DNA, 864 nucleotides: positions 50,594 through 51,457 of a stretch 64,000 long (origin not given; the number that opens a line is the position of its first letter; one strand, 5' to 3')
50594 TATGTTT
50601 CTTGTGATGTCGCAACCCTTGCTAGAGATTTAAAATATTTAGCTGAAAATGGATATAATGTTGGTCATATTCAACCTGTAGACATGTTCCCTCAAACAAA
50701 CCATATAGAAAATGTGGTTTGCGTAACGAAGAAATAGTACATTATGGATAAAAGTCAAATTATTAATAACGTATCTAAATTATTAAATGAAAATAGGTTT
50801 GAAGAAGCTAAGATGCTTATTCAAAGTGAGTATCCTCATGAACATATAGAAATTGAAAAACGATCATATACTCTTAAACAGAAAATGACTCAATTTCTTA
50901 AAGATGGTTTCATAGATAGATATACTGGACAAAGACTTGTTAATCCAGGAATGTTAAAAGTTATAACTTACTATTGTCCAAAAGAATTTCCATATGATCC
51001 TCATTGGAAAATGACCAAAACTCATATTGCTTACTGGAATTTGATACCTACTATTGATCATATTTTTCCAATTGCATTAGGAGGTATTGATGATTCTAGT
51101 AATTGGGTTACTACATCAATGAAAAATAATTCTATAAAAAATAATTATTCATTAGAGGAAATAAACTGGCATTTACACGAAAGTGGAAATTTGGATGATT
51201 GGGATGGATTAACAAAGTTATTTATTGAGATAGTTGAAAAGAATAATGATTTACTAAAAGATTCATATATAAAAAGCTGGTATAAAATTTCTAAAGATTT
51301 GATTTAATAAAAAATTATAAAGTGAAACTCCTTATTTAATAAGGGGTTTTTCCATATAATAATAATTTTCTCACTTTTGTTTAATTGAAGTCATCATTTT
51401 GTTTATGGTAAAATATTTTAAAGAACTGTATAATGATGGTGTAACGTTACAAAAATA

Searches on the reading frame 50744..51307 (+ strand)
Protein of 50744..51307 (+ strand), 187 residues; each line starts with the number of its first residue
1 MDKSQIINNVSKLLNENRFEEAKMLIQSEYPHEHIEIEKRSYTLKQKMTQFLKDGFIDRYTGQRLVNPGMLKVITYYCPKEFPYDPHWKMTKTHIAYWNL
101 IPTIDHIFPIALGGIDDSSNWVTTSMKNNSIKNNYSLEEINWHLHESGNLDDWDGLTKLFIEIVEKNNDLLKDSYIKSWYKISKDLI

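Call 9: search_protein_families(library=pfam, proteins=[window:50744-51307:+], max_evalue=0.01)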
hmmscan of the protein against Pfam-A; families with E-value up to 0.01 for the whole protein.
window:50744-51307:+ (187 aa): 2 families
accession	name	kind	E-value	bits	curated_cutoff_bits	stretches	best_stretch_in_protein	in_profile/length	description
PF14279.12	HNH_5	-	0.0011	19.2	27.5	1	103-134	14-45/56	HNH endonuclease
PF13395.12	HNH_4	-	0.0048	17.3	22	1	104-135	20-51/54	HNH endonuclease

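Call 10: search_protein_families(library=ncbifam, proteins=[window:50744-51307:+], max_evalue=0.01)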
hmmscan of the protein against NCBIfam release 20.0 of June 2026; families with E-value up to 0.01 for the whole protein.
window:50744-51307:+ (187 aa): 1 family
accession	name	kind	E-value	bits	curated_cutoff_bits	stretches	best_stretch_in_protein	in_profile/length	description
NF049971.1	CRISPR_Cas9d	exception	0.0001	21.1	375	1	104-134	565-595/986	type II CRISPR RNA-guided endonuclease Cas9d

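Call 73: search_protein_families(library=padloc, proteins=[window:50744-51307:+], max_evalue=0.001)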
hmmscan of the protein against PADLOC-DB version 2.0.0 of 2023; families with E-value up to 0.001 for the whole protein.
window:50744-51307:+ (187 aa): 0 families
